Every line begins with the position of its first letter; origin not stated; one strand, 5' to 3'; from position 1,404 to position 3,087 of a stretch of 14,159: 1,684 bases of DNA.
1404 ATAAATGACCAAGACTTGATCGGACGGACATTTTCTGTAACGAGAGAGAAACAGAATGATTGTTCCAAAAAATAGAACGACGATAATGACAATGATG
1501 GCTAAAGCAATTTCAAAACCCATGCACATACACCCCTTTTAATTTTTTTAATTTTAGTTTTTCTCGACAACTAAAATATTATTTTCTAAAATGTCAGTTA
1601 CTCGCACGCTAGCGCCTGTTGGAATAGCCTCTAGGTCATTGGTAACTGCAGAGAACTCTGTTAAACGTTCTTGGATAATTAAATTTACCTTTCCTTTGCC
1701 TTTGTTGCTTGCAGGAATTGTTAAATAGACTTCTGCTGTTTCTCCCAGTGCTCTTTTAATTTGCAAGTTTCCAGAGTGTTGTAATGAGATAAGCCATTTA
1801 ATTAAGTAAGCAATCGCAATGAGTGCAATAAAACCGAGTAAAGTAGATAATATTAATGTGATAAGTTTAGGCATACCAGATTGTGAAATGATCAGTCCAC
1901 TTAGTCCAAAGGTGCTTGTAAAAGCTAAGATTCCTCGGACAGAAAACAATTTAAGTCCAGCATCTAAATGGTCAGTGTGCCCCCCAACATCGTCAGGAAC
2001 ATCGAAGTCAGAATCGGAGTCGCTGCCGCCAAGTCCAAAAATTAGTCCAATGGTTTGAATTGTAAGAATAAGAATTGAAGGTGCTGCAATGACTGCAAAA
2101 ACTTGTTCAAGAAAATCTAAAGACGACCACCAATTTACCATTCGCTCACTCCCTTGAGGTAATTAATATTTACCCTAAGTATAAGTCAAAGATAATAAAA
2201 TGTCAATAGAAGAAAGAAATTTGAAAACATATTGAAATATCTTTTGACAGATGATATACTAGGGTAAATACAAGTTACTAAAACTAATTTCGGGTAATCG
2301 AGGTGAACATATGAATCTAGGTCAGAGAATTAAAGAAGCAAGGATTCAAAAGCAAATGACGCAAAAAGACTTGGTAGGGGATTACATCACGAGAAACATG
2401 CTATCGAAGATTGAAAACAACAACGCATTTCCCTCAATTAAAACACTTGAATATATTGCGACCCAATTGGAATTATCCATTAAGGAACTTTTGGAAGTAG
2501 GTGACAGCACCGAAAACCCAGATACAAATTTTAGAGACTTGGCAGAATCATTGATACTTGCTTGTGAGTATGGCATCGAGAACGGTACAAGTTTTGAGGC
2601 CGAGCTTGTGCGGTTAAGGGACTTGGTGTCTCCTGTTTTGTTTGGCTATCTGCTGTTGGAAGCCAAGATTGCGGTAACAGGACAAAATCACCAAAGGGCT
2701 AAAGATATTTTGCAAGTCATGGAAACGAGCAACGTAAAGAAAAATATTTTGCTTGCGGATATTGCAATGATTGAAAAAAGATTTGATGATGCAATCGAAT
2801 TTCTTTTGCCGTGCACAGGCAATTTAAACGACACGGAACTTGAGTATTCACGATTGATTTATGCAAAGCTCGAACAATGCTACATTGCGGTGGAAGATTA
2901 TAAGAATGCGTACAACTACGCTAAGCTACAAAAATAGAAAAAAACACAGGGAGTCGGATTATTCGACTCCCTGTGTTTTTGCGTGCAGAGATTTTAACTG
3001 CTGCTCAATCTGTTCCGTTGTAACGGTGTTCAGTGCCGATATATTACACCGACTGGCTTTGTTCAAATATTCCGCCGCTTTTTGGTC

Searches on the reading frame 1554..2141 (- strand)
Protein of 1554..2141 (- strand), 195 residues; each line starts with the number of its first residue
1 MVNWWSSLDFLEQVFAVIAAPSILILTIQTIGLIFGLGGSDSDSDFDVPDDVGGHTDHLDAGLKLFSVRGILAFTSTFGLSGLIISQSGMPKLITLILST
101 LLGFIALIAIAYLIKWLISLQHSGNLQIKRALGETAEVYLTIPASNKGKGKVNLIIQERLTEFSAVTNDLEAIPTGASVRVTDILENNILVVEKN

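Call 10: search_protein_families(library=pfam, proteins=[window:1554-2141:-], max_evalue=0.001)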
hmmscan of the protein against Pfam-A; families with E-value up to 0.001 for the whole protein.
window:1554-2141:- (195 aa): 0 families

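Call 48: search_protein_families(library=ncbifam, proteins=[window:1554-2141:-], max_evalue=0.1)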
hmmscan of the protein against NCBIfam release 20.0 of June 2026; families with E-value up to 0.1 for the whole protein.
window:1554-2141:- (195 aa): 2 families
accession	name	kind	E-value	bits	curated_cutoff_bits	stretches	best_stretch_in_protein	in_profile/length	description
NF041305.1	SecF_Halo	equivalog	0.012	15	420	1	76-189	131-241/289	protein translocase subunit SecF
NF006355.0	PRK08578.1-3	equivalog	0.017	14.4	421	1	75-186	130-238/290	preprotein translocase subunit SecF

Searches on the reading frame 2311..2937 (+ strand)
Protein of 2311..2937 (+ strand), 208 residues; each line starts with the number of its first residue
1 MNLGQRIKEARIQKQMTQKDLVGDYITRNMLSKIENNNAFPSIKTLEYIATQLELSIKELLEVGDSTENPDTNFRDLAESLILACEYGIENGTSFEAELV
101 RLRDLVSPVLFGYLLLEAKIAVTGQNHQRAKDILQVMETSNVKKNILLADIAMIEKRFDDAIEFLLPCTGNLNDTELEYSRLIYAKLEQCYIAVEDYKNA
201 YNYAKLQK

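Call 10: search_protein_families(library=pfam, proteins=[window:2311-2937:+], max_evalue=0.001)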
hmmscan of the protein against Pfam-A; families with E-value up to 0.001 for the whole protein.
window:2311-2937:+ (208 aa): 3 families
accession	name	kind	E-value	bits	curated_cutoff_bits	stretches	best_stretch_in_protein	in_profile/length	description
PF12844.13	HTH_19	-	1.8e-12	47.4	30.2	1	4-61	1-59/64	Helix-turn-helix domain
PF01381.28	HTH_3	-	3.7e-06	27.3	23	1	7-60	1-55/55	Helix-turn-helix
PF13443.12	HTH_26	-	0.00037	21.1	22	1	6-63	1-60/63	Cro/C1-type HTH DNA-binding domain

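Call 48: search_protein_families(library=ncbifam, proteins=[window:2311-2937:+], max_evalue=0.1)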
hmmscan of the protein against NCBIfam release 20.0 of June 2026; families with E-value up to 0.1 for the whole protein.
window:2311-2937:+ (208 aa): 12 families
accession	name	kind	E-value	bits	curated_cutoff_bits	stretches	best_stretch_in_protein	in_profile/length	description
NF041951.1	phage_RstR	subfamily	1.1e-08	35.3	80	1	1-71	1-72/108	RstR family transcriptional repressor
NF047948.1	male_kill_WMK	equivalog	1.3e-06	28.1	300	1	2-78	162-239/300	WO male-killing family protein Wmk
NF006015.0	PRK08154.1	subfamily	2.9e-06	26.7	204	1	2-73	30-102/314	anaerobic benzoate catabolism transcriptional regulator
TIGR00270.2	TIGR00270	equivalog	2e-05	24.4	110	1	4-64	77-138/159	multiprotein bridging factor aMBF1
NF010465.0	PRK13890.1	equivalog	0.00016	21.7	96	1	13-66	16-70/121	conjugal transfer protein TrbA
NF007408.0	PRK09943.1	equivalog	0.0011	18.5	211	1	3-72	8-78/185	HTH-type transcriptional regulator PuuR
NF053602.1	Phr_regulator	exception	0.0041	16.7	320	1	100-163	77-140/191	heat shock transcription regulator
TIGR03070.1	couple_hipB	subfamily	0.0076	16.2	71.65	1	2-46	2-47/58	type II toxin-antitoxin system Y4mF family antitoxin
NF041575.1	antitoxPezA_Strep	equivalog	0.038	13.9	290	1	3-60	2-60/158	type II toxin-antitoxin system antitoxin PezA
NF007257.0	PRK09706.1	subfamily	0.04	13.7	101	1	3-73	6-76/135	transcriptional repressor DicA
NF046032.1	TransRegSlrRBacil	equivalog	0.071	13.2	250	0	14-69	13-70/149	HTH-type transcriptional regulator SlrR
NF007271.0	PRK09726.1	equivalog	0.071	13.1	79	0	3-58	13-69/88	type II toxin-antitoxin system antitoxin HipB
